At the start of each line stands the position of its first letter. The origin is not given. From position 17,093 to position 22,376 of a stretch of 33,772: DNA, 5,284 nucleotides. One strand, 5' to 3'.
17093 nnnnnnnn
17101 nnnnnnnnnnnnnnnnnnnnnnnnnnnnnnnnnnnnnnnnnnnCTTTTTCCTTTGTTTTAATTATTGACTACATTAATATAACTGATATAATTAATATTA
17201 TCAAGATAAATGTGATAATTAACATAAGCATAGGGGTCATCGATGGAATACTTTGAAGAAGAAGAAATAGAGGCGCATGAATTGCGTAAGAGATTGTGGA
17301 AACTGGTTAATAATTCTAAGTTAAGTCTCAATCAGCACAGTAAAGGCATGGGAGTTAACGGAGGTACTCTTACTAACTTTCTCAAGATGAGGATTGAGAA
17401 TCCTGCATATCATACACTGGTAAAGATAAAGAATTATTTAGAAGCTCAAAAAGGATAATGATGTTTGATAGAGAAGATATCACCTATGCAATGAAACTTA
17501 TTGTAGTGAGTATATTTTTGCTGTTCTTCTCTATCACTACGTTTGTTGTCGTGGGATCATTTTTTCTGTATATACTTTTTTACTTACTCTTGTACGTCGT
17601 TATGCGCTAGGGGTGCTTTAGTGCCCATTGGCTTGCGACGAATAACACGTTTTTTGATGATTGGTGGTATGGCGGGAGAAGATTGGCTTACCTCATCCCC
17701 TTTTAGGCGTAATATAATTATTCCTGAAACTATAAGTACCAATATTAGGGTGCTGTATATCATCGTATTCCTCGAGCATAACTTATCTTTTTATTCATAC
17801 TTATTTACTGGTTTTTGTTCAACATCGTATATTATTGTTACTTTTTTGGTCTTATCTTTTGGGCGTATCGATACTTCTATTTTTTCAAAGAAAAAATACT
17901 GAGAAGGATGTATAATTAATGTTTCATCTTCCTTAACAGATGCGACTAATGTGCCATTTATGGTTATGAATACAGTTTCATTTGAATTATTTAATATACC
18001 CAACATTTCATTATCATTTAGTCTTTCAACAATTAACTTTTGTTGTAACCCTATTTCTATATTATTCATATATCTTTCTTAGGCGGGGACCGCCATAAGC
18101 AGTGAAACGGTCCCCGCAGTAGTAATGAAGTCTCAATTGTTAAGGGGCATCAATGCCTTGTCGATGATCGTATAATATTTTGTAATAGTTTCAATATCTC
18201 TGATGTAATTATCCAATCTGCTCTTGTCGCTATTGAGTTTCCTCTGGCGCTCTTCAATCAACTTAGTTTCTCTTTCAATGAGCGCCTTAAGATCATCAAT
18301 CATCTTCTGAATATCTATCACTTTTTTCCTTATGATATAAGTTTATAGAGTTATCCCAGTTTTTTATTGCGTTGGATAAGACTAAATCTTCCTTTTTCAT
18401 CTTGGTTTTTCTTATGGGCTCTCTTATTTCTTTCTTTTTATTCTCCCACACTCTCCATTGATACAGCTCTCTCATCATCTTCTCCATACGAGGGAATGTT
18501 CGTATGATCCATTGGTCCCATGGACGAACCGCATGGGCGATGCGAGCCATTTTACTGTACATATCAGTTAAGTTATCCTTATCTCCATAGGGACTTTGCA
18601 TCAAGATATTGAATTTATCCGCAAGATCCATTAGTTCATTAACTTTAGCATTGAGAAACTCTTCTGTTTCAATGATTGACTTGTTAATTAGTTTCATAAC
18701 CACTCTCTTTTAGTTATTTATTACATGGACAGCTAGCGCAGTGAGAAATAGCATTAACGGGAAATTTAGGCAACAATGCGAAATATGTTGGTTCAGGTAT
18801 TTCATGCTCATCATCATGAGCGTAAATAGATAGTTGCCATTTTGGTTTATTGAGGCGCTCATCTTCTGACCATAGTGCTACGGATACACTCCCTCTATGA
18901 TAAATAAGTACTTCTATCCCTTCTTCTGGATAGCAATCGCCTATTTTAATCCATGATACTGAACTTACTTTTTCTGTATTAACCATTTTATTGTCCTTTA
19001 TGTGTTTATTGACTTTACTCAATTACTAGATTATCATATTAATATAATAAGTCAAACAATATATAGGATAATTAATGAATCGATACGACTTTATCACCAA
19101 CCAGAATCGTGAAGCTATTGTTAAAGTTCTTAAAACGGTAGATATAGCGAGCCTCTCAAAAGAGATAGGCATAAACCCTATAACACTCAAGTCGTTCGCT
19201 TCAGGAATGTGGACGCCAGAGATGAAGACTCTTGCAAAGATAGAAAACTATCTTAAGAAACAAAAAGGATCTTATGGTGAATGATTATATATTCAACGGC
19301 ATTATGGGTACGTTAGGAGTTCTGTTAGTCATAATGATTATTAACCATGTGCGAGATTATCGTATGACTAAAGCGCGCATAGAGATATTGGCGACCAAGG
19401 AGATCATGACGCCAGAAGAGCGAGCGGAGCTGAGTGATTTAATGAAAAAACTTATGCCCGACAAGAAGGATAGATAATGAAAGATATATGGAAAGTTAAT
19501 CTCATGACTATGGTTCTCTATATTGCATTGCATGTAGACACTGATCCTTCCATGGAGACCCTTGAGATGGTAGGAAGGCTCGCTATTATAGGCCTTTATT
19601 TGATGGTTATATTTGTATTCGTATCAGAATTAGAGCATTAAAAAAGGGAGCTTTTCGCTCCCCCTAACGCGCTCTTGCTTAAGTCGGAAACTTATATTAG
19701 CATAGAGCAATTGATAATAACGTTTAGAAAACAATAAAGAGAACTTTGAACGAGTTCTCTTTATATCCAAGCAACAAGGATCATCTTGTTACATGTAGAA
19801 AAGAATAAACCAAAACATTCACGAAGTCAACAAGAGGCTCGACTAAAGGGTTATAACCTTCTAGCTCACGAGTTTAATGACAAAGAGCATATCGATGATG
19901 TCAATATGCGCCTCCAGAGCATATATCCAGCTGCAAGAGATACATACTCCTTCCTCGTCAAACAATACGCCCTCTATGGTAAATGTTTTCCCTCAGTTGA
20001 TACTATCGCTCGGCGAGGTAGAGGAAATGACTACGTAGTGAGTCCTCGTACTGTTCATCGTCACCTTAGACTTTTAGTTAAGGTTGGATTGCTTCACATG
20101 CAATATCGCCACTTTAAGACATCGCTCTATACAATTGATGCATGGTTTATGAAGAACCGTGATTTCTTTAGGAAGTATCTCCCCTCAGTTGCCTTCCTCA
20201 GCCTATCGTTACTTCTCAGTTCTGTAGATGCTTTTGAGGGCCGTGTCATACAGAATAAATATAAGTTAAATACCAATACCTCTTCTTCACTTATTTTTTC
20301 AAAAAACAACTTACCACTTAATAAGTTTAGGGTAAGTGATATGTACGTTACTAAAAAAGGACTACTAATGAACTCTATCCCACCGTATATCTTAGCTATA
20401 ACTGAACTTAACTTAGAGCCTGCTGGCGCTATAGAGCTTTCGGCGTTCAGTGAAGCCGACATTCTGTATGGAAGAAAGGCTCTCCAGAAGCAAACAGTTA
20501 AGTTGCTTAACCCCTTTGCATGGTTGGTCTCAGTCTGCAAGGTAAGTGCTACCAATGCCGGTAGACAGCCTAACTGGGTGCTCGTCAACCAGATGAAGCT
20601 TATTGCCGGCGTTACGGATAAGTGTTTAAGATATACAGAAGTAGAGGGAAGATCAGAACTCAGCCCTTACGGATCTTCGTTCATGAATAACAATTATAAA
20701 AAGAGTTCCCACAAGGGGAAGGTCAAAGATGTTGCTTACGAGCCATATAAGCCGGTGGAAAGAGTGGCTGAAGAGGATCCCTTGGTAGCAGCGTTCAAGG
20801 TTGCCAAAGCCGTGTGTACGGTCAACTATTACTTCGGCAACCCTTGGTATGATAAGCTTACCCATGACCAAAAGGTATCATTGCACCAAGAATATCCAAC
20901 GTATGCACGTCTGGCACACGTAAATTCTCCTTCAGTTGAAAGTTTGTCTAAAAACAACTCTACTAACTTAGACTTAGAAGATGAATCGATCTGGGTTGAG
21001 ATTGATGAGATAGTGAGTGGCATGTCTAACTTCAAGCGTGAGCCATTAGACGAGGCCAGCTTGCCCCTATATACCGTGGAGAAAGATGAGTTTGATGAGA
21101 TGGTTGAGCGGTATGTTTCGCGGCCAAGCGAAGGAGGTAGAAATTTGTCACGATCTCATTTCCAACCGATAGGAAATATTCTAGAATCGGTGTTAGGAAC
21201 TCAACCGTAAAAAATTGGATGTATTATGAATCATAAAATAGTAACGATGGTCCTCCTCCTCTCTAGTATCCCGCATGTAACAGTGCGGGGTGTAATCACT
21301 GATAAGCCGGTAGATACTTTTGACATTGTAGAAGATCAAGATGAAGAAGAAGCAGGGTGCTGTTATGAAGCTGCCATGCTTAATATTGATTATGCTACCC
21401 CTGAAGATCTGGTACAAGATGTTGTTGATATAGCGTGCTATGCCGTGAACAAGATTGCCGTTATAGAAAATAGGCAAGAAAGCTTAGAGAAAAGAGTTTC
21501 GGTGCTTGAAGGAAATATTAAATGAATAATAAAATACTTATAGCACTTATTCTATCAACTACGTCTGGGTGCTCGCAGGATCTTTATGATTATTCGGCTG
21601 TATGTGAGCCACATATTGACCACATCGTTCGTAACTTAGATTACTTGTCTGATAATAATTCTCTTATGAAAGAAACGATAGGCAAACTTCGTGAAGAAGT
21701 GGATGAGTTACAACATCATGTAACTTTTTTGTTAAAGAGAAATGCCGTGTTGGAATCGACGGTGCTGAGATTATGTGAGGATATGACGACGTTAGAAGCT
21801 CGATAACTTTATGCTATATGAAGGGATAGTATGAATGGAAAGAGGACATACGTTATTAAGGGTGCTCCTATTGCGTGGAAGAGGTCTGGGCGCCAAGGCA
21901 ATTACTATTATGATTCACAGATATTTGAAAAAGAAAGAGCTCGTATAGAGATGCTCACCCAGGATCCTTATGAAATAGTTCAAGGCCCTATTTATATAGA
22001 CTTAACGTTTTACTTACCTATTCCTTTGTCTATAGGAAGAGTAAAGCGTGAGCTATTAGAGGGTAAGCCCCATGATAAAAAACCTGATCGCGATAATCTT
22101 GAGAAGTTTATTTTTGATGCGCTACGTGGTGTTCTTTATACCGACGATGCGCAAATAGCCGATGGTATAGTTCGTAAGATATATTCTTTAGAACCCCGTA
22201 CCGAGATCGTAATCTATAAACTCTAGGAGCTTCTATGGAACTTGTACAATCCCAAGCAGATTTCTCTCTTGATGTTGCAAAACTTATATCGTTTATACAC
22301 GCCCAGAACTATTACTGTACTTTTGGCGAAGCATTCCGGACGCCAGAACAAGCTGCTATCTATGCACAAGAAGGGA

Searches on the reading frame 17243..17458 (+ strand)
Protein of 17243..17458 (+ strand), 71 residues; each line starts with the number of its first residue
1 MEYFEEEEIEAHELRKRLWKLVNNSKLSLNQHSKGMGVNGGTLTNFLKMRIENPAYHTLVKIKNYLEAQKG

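Call 8: search_protein_families(library=pfam, proteins=[window:17243-17458:+], max_evalue=0.1)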
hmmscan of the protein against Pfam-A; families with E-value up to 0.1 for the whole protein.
window:17243-17458:+ (71 aa): 2 families
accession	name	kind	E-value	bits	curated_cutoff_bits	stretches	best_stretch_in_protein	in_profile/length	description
PF13443.12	HTH_26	-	0.0018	18.9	22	1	17-69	1-53/63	Cro/C1-type HTH DNA-binding domain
PF24852.1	DUF7726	-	0.049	14.2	26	1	12-49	8-45/73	Domain of unknown function (DUF7726)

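Call 9: search_protein_families(library=phrogs, proteins=[window:17243-17458:+], max_evalue=0.01)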
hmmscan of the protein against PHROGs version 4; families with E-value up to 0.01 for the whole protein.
window:17243-17458:+ (71 aa): 1 family
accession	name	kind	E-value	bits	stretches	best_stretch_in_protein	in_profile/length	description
phrog_18104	-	transcription regulation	0.0032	18.3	1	37-70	24-56/57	transcriptional regulator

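Call 37: find_encoding_contigs(protein=window:17243-17458:+, flank=4000, max_places=10)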
Protein window:17243-17458:+ (71 aa): 10 contigs read that carry it; 8 places shown.
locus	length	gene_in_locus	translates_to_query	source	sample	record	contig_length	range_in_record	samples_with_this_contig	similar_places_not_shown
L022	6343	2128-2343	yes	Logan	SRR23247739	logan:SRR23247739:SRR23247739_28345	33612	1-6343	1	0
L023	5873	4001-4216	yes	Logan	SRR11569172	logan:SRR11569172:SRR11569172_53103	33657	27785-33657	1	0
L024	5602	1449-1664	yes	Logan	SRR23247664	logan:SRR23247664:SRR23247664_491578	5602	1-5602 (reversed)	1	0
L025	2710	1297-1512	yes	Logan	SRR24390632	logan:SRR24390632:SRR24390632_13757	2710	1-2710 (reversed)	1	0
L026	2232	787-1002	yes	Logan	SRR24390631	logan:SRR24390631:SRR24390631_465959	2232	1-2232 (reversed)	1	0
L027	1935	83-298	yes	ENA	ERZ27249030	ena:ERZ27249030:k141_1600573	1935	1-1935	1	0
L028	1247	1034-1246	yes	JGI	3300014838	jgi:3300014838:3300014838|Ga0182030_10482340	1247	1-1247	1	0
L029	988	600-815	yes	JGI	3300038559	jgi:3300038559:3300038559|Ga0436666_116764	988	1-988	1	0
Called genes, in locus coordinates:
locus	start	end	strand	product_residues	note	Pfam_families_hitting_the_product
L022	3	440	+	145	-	?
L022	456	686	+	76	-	-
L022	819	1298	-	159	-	PF04404:ERF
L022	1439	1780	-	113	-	-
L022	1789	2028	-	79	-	-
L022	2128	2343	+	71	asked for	-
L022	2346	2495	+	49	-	-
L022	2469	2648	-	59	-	-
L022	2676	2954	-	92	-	-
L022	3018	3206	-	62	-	-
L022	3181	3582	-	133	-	-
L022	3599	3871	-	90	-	-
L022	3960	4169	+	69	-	-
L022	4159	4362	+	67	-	-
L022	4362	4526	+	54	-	-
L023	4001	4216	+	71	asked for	-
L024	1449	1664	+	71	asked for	-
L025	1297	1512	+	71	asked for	-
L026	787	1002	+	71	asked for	-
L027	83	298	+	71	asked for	-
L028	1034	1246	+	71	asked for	?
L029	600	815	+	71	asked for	-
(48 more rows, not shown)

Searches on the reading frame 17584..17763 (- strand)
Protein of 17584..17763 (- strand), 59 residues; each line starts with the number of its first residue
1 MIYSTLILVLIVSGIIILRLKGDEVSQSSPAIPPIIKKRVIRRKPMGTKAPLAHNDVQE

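Call 8: search_protein_families(library=pfam, proteins=[window:17584-17763:-], max_evalue=0.1)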
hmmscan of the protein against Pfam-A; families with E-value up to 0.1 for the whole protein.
window:17584-17763:- (59 aa): 0 families

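Call 9: search_protein_families(library=phrogs, proteins=[window:17584-17763:-], max_evalue=0.01)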
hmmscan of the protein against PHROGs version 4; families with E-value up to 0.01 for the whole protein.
window:17584-17763:- (59 aa): 0 families

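Call 76: find_encoding_contigs(protein=window:17584-17763:-, flank=3000, max_places=10)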
Protein window:17584-17763:- (59 aa): 4 contigs read that carry it; 2 places shown.
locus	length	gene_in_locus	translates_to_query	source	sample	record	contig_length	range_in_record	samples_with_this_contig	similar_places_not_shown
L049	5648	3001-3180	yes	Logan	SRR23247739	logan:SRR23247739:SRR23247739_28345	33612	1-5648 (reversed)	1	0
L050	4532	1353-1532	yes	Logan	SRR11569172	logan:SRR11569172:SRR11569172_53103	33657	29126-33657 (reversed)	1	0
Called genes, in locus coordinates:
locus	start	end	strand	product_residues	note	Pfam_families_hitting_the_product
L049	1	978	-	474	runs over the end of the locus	-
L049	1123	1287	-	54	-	-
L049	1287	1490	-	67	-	-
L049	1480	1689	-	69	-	-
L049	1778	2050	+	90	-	-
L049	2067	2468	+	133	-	-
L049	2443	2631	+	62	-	-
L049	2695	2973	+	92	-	-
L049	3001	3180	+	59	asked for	-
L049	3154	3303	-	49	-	-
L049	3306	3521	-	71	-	-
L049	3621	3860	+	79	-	-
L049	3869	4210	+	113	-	-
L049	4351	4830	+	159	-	PF04404:ERF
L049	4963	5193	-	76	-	-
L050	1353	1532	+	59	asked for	-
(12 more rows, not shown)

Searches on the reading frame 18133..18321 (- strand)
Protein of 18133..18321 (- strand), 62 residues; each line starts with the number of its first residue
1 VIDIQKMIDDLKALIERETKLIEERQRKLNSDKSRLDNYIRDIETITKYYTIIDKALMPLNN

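Call 8: search_protein_families(library=pfam, proteins=[window:18133-18321:-], max_evalue=0.1)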
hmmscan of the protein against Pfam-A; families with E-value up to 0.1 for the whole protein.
window:18133-18321:- (62 aa): 3 families
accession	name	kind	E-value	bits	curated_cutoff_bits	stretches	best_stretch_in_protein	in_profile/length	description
PF04136.21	COG3_N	-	0.0021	18.4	27.9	1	14-61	36-83/147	Conserved oligomeric Golgi complex subunit 3, N-terminal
PF25065.1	RM3_Med14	-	0.047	14.1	22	1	18-44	76-102/110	Med14 RM domain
PF02465.23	FliD_N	-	0.067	14.3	24.8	1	2-48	3-49/97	Flagellar hook-associated protein 2 N-terminus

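Call 9: search_protein_families(library=phrogs, proteins=[window:18133-18321:-], max_evalue=0.01)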
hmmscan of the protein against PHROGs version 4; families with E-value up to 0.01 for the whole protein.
window:18133-18321:- (62 aa): 1 family
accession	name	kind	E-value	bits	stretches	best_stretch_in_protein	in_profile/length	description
phrog_17481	-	tail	0.0068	17.4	1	8-57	50-99/185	minor tail protein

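Call 75: find_encoding_contigs(protein=window:18133-18321:-, flank=3000, max_places=10)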
Protein window:18133-18321:- (62 aa): 11 contigs read that carry it; 9 places shown.
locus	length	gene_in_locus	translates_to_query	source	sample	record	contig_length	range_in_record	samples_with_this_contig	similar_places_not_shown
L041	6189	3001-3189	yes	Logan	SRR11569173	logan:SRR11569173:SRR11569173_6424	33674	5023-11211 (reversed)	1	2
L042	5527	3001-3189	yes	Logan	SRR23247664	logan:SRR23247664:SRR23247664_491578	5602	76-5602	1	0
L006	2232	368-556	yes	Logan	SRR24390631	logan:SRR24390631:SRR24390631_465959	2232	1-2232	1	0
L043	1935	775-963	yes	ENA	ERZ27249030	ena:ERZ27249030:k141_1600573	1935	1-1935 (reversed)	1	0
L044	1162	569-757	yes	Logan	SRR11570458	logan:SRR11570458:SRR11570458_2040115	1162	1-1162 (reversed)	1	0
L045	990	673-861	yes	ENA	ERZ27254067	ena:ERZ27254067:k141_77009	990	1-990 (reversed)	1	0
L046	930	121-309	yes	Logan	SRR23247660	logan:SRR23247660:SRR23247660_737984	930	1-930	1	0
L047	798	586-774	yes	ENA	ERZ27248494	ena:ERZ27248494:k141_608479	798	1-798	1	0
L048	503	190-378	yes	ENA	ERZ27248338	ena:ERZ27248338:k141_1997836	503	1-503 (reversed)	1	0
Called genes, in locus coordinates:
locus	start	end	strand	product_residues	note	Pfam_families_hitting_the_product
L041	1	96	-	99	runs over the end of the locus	-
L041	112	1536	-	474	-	-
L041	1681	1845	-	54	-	-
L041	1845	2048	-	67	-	-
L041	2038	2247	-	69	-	-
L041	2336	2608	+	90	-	-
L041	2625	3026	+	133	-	-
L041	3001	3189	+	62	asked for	-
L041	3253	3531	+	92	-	-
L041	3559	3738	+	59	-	-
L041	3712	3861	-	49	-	-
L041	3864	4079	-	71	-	-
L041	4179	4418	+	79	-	-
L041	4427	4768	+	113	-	-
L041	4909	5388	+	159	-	PF04404:ERF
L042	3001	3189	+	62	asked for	-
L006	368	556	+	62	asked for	-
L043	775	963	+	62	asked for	-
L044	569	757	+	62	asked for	-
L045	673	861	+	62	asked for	-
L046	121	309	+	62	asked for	-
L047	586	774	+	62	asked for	-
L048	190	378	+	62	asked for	-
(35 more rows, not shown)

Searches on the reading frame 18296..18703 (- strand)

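Call 8: search_protein_families(library=pfam, proteins=[window:18296-18703:-], max_evalue=0.1)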
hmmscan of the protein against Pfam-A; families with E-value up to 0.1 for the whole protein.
window:18296-18703:- (135 aa): 2 families
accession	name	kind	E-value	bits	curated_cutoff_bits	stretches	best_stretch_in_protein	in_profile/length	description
PF09624.15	DUF2393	-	0.073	13.5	26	0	75-121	94-140/146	Protein of unknown function (DUF2393)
PF17749.6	MIP-T3_C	-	0.082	13.4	25.8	1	43-122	50-128/154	Microtubule-binding protein MIP-T3 C-terminal region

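Call 9: search_protein_families(library=phrogs, proteins=[window:18296-18703:-], max_evalue=0.01)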
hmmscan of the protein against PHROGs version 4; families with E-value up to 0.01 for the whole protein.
window:18296-18703:- (135 aa): 0 families

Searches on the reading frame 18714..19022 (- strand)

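Call 8: search_protein_families(library=pfam, proteins=[window:18714-19022:-], max_evalue=0.1)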
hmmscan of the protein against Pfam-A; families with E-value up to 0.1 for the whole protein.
window:18714-19022:- (102 aa): 1 family
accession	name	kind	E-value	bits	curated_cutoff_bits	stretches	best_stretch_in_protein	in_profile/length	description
PF04448.17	DUF551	-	0.019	16.3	22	1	23-54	1-33/68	Protein of unknown function (DUF551)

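Call 9: search_protein_families(library=phrogs, proteins=[window:18714-19022:-], max_evalue=0.01)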
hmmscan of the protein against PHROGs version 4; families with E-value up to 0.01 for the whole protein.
window:18714-19022:- (102 aa): 2 families
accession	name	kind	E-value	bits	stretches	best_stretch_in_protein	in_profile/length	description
phrog_7704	-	unknown function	2.7e-05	25.1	1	8-89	95-170/173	-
phrog_924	-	unknown function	0.0022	18.7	1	23-88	91-150/267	-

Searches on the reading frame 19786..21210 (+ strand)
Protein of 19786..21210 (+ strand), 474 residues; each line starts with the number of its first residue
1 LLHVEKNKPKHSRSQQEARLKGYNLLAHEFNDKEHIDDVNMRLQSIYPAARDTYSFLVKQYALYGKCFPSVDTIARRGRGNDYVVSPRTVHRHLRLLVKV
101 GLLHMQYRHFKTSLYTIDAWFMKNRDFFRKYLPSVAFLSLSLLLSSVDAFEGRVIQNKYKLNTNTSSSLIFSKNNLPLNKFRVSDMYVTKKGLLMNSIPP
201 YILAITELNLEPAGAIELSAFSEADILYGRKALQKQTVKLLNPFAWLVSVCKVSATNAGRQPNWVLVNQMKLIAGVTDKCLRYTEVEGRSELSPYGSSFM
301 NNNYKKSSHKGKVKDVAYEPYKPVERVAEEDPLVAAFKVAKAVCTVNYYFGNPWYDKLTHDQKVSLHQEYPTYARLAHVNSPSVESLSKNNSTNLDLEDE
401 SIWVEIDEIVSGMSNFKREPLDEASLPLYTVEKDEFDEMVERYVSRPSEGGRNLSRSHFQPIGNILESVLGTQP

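Call 25: search_protein_families(library=phrogs, proteins=[window:19786-21210:+], max_evalue=0.001)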
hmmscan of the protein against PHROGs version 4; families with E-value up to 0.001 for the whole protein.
window:19786-21210:+ (474 aa): 1 family
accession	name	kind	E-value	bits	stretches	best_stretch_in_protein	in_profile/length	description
phrog_8102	-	DNA, RNA and nucleotide metabolism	0.00066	19.8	1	46-117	39-108/337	replication initiation protein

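Call 71: search_protein_families(library=pfam, proteins=[window:19786-21210:+], max_evalue=0.001)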
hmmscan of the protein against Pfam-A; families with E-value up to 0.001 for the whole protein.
window:19786-21210:+ (474 aa): 1 family
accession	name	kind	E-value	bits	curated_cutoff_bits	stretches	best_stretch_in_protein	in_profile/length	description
PF13730.12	HTH_36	-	0.00063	19.9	25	0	65-103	22-55/55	Helix-turn-helix domain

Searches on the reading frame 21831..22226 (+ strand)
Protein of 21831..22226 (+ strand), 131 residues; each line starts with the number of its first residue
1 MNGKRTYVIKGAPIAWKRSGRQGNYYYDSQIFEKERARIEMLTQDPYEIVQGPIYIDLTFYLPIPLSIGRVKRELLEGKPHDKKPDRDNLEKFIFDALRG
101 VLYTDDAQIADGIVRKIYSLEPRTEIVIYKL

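Call 25: search_protein_families(library=phrogs, proteins=[window:21831-22226:+], max_evalue=0.001)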
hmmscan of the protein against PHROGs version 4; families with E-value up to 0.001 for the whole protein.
window:21831-22226:+ (131 aa): 5 families
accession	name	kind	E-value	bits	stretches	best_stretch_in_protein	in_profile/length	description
phrog_140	-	DNA, RNA and nucleotide metabolism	1.7e-30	107.3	1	4-130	38-167/219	RusA-like Holliday junction resolvase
phrog_24390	-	unknown function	2.5e-13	51.1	1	76-130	3-57/62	-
phrog_34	-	DNA, RNA and nucleotide metabolism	3.3e-06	27.9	1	80-130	139-193/259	RusA-like Holliday junction resolvase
phrog_1532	-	unknown function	0.00012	22.7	1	70-130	9-71/80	-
phrog_3055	-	DNA, RNA and nucleotide metabolism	0.00012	22.6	1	53-118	135-195/233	RusA-like Holliday junction resolvase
